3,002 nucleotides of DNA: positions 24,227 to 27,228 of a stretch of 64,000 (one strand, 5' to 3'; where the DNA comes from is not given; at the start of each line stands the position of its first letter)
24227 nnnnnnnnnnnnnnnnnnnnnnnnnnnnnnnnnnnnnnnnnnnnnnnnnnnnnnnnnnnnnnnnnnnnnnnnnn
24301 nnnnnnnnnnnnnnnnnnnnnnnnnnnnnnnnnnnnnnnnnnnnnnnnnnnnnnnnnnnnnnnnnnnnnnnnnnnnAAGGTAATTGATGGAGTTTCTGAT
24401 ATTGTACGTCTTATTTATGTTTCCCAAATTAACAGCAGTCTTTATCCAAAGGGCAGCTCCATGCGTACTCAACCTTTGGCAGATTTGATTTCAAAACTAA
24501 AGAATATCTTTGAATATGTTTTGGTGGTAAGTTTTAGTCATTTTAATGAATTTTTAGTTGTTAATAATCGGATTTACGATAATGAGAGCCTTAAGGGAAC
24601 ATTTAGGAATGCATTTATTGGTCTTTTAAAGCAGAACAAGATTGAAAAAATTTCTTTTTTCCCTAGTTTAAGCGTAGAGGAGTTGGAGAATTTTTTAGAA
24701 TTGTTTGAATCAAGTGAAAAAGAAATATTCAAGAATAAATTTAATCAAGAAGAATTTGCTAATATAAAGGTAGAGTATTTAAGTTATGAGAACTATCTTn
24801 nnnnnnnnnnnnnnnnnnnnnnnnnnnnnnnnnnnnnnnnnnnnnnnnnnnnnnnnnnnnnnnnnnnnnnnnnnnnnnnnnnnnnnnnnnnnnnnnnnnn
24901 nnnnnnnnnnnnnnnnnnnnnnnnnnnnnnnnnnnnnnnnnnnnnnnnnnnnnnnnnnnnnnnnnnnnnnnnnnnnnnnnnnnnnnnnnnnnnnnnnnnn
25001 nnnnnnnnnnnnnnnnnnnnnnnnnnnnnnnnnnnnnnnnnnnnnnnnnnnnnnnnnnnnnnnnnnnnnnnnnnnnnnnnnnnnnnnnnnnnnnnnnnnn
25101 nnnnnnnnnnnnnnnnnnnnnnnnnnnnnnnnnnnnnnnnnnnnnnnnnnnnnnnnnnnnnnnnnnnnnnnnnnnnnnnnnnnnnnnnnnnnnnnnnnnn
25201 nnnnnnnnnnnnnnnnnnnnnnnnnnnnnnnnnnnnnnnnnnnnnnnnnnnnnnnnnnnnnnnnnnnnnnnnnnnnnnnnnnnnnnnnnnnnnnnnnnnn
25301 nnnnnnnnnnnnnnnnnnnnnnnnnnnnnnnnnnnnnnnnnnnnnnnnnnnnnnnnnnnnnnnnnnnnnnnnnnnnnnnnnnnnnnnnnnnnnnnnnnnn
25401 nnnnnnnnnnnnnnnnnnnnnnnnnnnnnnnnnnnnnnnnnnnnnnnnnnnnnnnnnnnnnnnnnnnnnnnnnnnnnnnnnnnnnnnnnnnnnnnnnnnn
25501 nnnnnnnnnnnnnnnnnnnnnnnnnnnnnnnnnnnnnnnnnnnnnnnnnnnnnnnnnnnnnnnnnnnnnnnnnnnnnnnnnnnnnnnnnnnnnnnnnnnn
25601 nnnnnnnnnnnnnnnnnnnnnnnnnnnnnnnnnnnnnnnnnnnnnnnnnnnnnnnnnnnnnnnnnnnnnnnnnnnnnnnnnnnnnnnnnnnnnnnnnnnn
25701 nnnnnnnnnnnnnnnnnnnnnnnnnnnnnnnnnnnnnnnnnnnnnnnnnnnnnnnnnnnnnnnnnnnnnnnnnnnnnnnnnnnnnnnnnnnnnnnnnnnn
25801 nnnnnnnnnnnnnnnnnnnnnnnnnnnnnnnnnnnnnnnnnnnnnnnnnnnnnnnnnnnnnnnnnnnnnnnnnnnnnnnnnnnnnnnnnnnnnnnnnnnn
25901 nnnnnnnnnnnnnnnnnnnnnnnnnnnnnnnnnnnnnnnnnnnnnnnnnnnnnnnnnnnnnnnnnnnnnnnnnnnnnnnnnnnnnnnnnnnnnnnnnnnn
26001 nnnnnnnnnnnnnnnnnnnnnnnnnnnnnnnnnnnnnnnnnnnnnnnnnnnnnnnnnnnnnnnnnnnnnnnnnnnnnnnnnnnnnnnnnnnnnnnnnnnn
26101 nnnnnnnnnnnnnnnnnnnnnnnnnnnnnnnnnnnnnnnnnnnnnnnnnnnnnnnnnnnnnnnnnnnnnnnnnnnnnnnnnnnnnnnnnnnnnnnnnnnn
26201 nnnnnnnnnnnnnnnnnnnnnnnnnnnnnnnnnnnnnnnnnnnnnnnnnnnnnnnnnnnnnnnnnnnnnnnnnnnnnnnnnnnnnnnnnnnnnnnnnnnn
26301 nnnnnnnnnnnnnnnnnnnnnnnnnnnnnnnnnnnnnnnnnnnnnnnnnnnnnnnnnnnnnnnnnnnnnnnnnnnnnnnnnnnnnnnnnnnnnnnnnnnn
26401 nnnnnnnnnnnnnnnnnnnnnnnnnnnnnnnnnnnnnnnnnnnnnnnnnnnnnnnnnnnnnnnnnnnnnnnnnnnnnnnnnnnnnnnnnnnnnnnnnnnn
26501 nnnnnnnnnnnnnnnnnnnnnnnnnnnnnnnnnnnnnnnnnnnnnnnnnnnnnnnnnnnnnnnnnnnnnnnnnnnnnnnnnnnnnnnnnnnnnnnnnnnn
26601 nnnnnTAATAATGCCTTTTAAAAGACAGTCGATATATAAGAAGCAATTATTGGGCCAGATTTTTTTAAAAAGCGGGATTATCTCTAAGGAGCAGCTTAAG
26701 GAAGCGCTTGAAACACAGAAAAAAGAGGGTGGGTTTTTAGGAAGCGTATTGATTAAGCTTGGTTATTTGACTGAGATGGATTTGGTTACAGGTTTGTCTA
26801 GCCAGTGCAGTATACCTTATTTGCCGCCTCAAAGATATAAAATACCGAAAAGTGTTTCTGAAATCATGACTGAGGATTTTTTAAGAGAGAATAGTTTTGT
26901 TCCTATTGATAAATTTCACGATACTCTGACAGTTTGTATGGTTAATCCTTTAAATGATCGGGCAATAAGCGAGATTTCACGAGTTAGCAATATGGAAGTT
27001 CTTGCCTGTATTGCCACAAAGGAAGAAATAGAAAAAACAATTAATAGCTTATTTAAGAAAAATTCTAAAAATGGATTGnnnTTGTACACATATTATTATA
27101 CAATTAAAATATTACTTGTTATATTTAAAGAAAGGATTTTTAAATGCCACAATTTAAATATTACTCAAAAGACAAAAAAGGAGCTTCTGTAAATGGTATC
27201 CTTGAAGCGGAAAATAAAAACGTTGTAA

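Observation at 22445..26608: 1387-aa GGDEF - AAA16/STAND NTPase - HEAT-repeat fusion embedded between pilB2 and an MshEN gene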

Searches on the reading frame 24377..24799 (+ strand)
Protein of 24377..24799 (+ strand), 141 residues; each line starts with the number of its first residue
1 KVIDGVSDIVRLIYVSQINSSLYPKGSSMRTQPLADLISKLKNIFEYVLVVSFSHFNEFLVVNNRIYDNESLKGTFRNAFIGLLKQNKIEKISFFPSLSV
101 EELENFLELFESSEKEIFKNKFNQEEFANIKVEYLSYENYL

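Call 42: search_solved_structures(query=A4, max_evalue=10)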
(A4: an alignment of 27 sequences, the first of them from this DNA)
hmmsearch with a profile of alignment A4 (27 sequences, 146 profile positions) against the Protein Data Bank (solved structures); distinct sequences matched with E-value up to 10: 30.
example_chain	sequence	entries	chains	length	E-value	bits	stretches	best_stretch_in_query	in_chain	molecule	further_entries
4zv6_B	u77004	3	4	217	0.021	17.7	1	75-105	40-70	Octarellin V.1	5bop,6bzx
3hje_A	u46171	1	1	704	0.064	16.1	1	71-115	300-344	704aa long hypothetical glycosyltransferase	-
8zcy_A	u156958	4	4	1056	0.35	13.7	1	38-135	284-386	CRISPR-associated endonuclease Cas9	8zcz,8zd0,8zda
9mb7_A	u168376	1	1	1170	0.45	13.3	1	38-135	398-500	Ubiquitin-like protein SMT3,CRISPR-associated endonuclease Cas9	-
8vvh_B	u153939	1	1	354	0.62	12.9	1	75-114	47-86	Glutamate receptor ionotropic, NMDA 2B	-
8vuv_B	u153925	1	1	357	0.63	12.9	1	75-114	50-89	Glutamate receptor ionotropic, NMDA 2B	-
5tpz_D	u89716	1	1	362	0.65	12.8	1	75-114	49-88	Glutamate receptor ionotropic, NMDA 2B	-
3jpw_A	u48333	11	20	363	0.66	12.8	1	75-114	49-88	Glutamate [NMDA] receptor subunit epsilon-2 | Glutamate receptor ionotropic, NMDA 2B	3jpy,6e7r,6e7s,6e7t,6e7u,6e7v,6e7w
3qel_B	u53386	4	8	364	0.66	12.8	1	75-114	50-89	Glutamate [NMDA] receptor subunit epsilon-2 | Glutamate receptor ionotropic, NMDA 2B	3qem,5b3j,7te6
5ewj_B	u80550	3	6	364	0.66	12.8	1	75-114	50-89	Glutamate receptor ionotropic, NMDA 2B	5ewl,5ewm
4pe5_B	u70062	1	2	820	0.92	12.3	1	75-114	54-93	Glutamate receptor ionotropic, NMDA 2B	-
10en_B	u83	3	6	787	0.93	12.3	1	75-114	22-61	Glutamate receptor | Glutamate receptor ionotropic, NMDA 2B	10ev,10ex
8vuy_B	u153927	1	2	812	0.95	12.3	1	75-114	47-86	Glutamate receptor ionotropic, NMDA 2B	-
9iyp_B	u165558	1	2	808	0.95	12.3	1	75-114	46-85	Glutamate receptor ionotropic, NMDA 2B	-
6cna_B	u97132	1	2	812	0.96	12.3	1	75-114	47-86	Glutamate receptor ionotropic, NMDA 2B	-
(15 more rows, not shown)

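Call 43: search_protein_families(library=pfam, alignment_id=A4, max_evalue=10)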
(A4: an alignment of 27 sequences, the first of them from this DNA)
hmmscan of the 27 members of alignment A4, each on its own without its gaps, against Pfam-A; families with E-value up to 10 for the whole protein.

A. member 1, seq(141 aa): 0 families

B. families by the number of members that match (of 27 scanned): 24 families
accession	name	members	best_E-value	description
PF25325.1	EF-hand_EFHB_C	1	0.0034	EFHB C-terminal EF-hand domain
PF08671.16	SinI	1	0.0057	Anti-repressor SinI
PF15956.11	DUF4760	1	0.01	Domain of unknown function (DUF4760)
PF12691.13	Phage_tail_terminator_6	1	0.016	Bacteriophage tail terminator protein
PF20781.2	TssR_C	1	0.025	TssR C-terminal domain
PF11313.14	DUF3116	1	0.032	Protein of unknown function (DUF3116)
PF00498.31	FHA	1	0.033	FHA domain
PF21305.2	type_II_gspD_N0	1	0.04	GspD-like, N0 domain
PF25005.1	PSF2_N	1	0.055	PSF2 N-terminal domain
PF14084.11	DUF4264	1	0.074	Protein of unknown function (DUF4264)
PF08974.15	DUF1877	1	0.079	Domain of unknown function (DUF1877)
PF23420.1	DUF7108_C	1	0.085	DUF7108, C-terminal domain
PF08943.16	CsiD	1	0.094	CsiD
PF18371.6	FAD_SOX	1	0.11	Flavin adenine dinucleotide (FAD)-dependent sulfhydryl oxidase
PF02735.22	Ku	1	0.11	Ku70/Ku80 beta-barrel domain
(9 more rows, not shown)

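Call 45: find_homologous_proteins(query=A4, max_evalue=0.001)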
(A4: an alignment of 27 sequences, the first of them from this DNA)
Query A4 (27 sequences): 1348 candidates shared short words with the query, none scored E <= 0.001.

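Call 58: search_protein_representatives(alignment_id=A4)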
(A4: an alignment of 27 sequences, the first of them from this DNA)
Query: 27 sequences, 146 profile positions. Proteins with E-value up to 0.001 (for the whole library): 4351; up to 1e-10: 1291; up to 1e-30: 125. The best 150 are listed.
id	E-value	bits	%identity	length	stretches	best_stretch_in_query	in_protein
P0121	7.9e-72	255.9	-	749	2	3-145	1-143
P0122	7.8e-68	242.9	-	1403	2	1-145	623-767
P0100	8.9e-66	236.2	-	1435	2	1-144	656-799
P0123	5.6e-63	227.2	-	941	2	7-145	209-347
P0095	3.1e-62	224.8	-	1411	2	2-145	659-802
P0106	6.4e-61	220.5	-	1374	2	4-145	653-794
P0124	1.0e-60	219.8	-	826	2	3-144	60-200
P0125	1.7e-60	219.1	-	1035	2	2-144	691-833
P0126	2.1e-60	218.8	-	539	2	3-145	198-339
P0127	4.7e-60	217.7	-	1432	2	3-145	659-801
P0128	2.0e-59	215.6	-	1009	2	2-144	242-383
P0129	2.9e-59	215.1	-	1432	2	2-144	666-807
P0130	8.0e-59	213.7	-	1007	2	3-143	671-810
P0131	1.5e-58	212.8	-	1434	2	3-144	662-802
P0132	3.3e-58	211.7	-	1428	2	2-144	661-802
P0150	6.1e-52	191.4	-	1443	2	3-142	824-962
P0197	6.0e-37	142.7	-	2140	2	2-145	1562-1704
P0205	6.1e-36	139.5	-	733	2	2-145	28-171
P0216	2.1e-33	131.2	-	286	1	1-145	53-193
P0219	1.3e-32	128.7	-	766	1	4-145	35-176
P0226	6.4e-31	123.2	-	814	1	6-144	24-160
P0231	4.6e-30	120.4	-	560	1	4-145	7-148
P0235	7.0e-30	119.8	-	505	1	4-145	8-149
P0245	3.5e-29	117.5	-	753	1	4-144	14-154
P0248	6.6e-29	116.6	-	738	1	2-145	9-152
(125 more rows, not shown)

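Call 59: search_protein_families(library=pfam, proteins=[P0245, P0248, P0231, P0235, P0226, P0219, P0205, P0197, P0150, P0216], max_evalue=0.0001)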
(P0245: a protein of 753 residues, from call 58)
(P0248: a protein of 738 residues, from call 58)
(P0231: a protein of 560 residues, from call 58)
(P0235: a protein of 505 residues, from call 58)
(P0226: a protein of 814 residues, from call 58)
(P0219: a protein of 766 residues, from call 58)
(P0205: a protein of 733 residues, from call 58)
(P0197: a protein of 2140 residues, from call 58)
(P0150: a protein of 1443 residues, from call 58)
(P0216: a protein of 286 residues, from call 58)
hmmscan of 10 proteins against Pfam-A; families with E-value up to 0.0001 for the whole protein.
P0245 (753 aa): 4 families
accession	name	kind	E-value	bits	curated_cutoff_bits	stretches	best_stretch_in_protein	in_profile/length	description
PF13646.12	HEAT_2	-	1.3e-17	64.3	27.7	1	553-637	2-87/88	HEAT repeats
PF03130.22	HEAT_PBS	-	3.6e-06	27.4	20.9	0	705-721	7-23/27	PBS lyase HEAT-like repeat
PF02985.28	HEAT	-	7.3e-06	26.2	23.5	0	402-427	2-27/31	HEAT repeat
PF13513.12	HEAT_EZ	-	9.6e-06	26.5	27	0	398-427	26-55/55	HEAT-like repeat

P0248 (738 aa): 1 family
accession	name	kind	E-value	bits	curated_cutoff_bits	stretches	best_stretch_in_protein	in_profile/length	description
PF13646.12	HEAT_2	-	5.5e-07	30.2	27.7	0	533-598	3-68/88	HEAT repeats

P0231 (560 aa): 2 families
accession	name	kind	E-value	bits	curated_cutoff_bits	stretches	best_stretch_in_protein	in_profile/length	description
PF13646.12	HEAT_2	-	1e-19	71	27.7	1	387-459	4-76/88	HEAT repeats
PF03130.22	HEAT_PBS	-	1.3e-06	28.8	20.9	0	430-454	1-25/27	PBS lyase HEAT-like repeat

P0235 (505 aa): 0 families

P0226 (814 aa): 3 families
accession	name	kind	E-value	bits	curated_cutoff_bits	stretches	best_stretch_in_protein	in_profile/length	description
PF13646.12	HEAT_2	-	2e-22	79.7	27.7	2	678-757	4-78/88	HEAT repeats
PF03130.22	HEAT_PBS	-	5.3e-09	36.1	20.9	0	690-714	2-26/27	PBS lyase HEAT-like repeat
PF02985.28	HEAT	-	2.8e-08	33.7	23.5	0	675-700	2-27/31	HEAT repeat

P0219 (766 aa): 6 families
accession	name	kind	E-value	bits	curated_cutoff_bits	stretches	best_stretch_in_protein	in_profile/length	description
PF13646.12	HEAT_2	-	1.4e-30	105.9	27.7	3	638-708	3-74/88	HEAT repeats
PF00514.29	Arm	-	6.4e-12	45.5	20.6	0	666-691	13-38/41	Armadillo/beta-catenin-like repeat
PF03130.22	HEAT_PBS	-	1.5e-10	40.9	20.9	0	688-706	8-26/27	PBS lyase HEAT-like repeat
PF02985.28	HEAT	-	7.2e-08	32.4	23.5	0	715-733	10-28/31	HEAT repeat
PF13513.12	HEAT_EZ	-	1.7e-06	28.8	27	0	663-692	26-55/55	HEAT-like repeat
PF18991.6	DUF5724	-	6.7e-05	21.6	25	0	587-706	413-534/1214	Family of unknown function (DUF5724)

P0205 (733 aa): 1 family
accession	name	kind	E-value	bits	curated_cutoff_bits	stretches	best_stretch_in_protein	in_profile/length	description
PF13646.12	HEAT_2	-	2.1e-10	41.2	27.7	1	648-718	13-83/88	HEAT repeats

P0197 (2140 aa): 7 families
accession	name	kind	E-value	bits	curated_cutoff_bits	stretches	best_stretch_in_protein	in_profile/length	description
PF00069.31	Pkinase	-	1.2e-44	153.1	31.7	1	21-273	1-257/263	Protein kinase domain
PF07714.23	PK_Tyr_Ser-Thr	-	1e-30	107.4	23.1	1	24-267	4-249/258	Protein tyrosine and serine/threonine kinase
PF00990.26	GGDEF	-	7.3e-13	49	23.8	1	783-926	17-160/161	Diguanylate cyclase, GGDEF domain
PF13646.12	HEAT_2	-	1.4e-07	32.1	27.7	1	2024-2086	13-74/88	HEAT repeats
PF13191.12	AAA_16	-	2.6e-06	28.5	32.6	1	966-1113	22-160/167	AAA ATPase domain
PF01637.24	ATPase_2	-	1.1e-05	25.8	33.2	0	953-1103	5-131/225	ATPase domain predominantly from Archaea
PF24898.2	GGDEF_GdpP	-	3e-05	24.7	30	1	805-930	2-118/126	Cyclic-di-AMP phosphodiesterase GdpP-like, GGDEF domain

P0150 (1443 aa): 4 families
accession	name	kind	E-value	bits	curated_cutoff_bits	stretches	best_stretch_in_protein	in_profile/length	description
PF00990.26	GGDEF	-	1.2e-39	136.2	23.8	1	24-180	4-161/161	Diguanylate cyclase, GGDEF domain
PF13646.12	HEAT_2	-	4.7e-20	72.1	27.7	3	1261-1341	8-88/88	HEAT repeats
PF13191.12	AAA_16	-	7.8e-16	59.5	32.6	1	207-383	3-167/167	AAA ATPase domain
PF13401.12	AAA_22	-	5.4e-05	24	27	0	228-385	5-123/130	AAA domain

P0216 (286 aa): 0 families

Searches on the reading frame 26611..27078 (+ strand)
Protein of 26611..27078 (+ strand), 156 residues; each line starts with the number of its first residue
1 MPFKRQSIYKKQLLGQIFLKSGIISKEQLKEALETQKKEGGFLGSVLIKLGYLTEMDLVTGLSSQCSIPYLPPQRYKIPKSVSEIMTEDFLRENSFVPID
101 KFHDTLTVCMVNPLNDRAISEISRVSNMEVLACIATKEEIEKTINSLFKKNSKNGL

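Call 5: search_protein_families(library=pfam, proteins=[window:26611-27078:+], max_evalue=0.01)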
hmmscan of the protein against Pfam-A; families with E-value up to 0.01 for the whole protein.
window:26611-27078:+ (156 aa): 1 family
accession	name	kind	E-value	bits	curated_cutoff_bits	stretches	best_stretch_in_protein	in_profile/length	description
PF05157.20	MshEN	-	5.5e-14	52.4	23.1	1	67-149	2-85/90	MshEN domain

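Call 99: search_solved_structures(query=window:26611-27078:+, max_evalue=0.01, show_alignments=4)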
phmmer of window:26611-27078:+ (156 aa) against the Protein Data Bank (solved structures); distinct sequences matched with E-value up to 0.01: 15.
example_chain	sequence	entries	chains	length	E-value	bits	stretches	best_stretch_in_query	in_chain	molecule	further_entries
6f8l_G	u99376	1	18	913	9.3e-36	126.3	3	13-132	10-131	Type IV pilus assembly protein PilF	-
5zfr_A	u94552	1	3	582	2.6e-18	69.7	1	11-150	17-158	Type IV pilus biogenesis ATPase PilB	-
6olj_C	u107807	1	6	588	1.4e-17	67.3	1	10-150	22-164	Type IV pilus biogenesis ATPase PilB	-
5tsg_B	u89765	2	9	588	1.4e-17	67.3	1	10-150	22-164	Type IV pilus biogenesis ATPase PilB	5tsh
5htl_A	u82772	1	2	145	2.1e-12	50.6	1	12-115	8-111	MSHA biogenesis protein MshE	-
3jc8_Ba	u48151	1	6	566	2.9e-12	50.1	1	14-148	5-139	Type IV-A pilus assembly ATPase PilB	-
9g1w_A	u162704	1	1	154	1.4e-11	47.9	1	13-135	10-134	Type IV pilus assembly ATPase PilB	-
6ejf_G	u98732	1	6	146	2.1e-09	40.9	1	12-145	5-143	Type IV pilus assembly protein PilF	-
8pe0_A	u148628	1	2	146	6.4e-09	39.3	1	10-123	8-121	c-di-GMP binding domain of the ATPase enzyme PilF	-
8pdk_A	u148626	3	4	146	2.9e-08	37.2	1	12-123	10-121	c-di-GMP binding domain of the ATPase enzyme PilF | ATP-binding motif-containing protein pilF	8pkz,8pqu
8pfa_A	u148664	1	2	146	2.9e-08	37.2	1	12-123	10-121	c-di-GMP binding domain of the ATPase enzyme PilF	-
6ejf_J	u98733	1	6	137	3.1e-08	37.1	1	13-123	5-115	Type IV pilus assembly protein PilF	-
9gl5_A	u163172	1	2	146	7.6e-08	35.8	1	12-123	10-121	ATP-binding motif-containing protein pilF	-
9glg_A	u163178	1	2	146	7.6e-08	35.8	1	12-123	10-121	ATP-binding motif-containing protein pilF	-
7lko_B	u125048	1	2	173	0.0017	21.7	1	54-151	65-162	Pilus biogenesis protein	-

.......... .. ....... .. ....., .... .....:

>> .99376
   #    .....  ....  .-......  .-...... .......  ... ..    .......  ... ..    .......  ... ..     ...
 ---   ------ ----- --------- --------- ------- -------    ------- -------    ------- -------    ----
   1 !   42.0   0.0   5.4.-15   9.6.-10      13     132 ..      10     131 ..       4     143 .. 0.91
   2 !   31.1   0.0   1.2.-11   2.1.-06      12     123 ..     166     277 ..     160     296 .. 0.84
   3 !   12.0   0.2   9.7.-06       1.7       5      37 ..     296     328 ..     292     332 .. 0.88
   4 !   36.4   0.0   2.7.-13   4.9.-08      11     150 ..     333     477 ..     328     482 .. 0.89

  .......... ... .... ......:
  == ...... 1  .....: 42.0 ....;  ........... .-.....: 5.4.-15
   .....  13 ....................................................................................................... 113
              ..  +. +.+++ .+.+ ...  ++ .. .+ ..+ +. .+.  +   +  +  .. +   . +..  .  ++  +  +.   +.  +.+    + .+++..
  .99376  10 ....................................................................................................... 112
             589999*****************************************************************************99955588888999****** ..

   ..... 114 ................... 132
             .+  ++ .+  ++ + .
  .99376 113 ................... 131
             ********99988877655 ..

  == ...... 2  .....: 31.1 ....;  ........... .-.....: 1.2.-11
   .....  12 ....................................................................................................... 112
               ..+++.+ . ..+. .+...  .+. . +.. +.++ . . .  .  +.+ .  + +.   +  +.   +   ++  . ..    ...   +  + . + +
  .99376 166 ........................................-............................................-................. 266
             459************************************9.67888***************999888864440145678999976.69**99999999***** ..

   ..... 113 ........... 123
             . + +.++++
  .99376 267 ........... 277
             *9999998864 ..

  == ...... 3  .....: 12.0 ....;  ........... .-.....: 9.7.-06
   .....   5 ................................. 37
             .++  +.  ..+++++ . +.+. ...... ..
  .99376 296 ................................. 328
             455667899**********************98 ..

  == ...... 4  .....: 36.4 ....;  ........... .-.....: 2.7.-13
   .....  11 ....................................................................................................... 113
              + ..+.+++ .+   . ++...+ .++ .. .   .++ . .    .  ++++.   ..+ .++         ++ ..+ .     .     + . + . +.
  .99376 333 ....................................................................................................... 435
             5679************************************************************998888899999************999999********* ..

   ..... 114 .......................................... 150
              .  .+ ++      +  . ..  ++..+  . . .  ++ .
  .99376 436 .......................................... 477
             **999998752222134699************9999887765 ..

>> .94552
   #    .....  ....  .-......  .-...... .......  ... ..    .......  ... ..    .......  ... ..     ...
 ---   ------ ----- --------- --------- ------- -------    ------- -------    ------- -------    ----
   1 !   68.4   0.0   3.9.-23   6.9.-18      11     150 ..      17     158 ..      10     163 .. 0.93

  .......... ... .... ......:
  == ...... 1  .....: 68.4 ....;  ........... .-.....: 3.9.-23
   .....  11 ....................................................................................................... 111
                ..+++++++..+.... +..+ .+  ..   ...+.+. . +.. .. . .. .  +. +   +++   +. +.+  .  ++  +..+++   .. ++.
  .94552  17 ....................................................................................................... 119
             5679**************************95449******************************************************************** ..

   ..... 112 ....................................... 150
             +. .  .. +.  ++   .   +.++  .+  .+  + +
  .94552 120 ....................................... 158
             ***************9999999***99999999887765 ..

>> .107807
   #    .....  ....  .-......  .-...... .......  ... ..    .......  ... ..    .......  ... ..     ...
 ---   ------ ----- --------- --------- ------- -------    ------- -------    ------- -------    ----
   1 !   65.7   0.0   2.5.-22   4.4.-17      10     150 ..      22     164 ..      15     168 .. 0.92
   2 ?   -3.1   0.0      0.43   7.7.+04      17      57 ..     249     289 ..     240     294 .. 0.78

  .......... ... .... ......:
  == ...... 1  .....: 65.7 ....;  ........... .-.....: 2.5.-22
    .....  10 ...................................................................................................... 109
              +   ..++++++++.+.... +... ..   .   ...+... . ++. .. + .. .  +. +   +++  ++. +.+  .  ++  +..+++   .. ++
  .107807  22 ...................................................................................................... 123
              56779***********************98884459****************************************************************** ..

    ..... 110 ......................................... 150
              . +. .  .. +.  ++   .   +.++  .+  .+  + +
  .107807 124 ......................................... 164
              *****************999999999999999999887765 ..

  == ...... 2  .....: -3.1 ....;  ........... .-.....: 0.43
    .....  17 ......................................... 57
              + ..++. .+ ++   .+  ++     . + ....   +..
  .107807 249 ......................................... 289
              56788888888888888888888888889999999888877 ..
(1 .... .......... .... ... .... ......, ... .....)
